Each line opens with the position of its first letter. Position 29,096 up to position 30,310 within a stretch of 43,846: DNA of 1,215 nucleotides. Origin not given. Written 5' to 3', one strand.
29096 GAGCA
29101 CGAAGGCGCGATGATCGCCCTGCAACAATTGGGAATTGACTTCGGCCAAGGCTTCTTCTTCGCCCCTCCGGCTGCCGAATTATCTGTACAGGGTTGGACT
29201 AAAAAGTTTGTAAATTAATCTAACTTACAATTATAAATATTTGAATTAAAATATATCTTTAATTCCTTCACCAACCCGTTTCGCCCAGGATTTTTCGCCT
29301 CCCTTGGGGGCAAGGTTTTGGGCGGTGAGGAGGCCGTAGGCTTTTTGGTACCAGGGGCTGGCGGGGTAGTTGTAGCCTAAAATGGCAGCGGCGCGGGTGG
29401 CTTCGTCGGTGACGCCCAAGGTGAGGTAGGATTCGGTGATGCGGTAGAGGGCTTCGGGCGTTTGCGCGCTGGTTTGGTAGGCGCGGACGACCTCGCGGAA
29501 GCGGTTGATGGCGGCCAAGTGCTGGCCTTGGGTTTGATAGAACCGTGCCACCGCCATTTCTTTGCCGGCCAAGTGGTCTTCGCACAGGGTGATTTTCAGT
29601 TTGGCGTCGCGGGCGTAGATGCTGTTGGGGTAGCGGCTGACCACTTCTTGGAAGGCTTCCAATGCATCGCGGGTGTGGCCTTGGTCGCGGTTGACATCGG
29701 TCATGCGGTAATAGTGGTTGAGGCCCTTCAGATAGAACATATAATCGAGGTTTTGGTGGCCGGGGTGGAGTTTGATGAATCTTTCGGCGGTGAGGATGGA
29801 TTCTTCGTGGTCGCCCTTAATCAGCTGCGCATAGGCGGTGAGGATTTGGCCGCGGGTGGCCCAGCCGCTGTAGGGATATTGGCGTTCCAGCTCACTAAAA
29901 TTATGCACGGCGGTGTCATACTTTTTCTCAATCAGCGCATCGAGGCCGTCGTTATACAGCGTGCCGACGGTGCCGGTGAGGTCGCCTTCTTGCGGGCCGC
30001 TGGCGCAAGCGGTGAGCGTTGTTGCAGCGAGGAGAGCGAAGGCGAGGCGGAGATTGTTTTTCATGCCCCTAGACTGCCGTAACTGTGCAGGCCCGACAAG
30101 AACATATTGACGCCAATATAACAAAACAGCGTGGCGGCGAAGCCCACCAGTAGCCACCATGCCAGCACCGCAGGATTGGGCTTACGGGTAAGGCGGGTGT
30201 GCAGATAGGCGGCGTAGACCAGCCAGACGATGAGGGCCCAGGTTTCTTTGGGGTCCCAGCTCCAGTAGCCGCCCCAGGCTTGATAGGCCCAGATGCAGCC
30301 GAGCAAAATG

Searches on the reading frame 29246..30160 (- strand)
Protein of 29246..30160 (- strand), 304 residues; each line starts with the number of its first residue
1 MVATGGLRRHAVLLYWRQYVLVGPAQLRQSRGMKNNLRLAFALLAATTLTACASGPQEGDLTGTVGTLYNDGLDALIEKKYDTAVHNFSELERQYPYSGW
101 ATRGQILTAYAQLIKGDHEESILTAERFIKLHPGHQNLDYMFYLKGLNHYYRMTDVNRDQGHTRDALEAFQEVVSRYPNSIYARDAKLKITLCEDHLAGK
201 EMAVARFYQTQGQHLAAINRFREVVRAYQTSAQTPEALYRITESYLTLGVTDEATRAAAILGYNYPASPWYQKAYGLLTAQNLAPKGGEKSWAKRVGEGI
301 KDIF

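Call 8: search_protein_families(library=pfam, proteins=[window:29246-30160:-])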
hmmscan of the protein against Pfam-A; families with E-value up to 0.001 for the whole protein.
window:29246-30160:- (304 aa): 8 families
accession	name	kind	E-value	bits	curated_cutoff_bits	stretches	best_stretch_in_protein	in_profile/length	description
PF13525.12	YfiO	-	5.7e-55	186.7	25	1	67-257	7-200/203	Outer membrane lipoprotein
PF13512.12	TPR_18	-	6.2e-22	78.8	21.9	1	67-188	12-143/145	Tetratricopeptide repeat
PF13174.12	TPR_6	-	1.4e-14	54.1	26.3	0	150-180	3-33/33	Tetratricopeptide repeat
PF13428.12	TPR_14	-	1.5e-08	35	23.5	0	151-186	5-40/44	Tetratricopeptide repeat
PF13432.12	TPR_16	-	2.2e-07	31.6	32.7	0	158-179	8-29/65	Tetratricopeptide repeat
PF07719.23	TPR_2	-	3.4e-06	27.2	27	0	158-179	12-33/34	Tetratricopeptide repeat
PF14559.12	TPR_19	-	4.8e-06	27.3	25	0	211-273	4-63/68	Tetratricopeptide repeat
PF13424.12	TPR_12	-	0.00029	21.4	30.1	0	204-254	9-64/77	Tetratricopeptide repeat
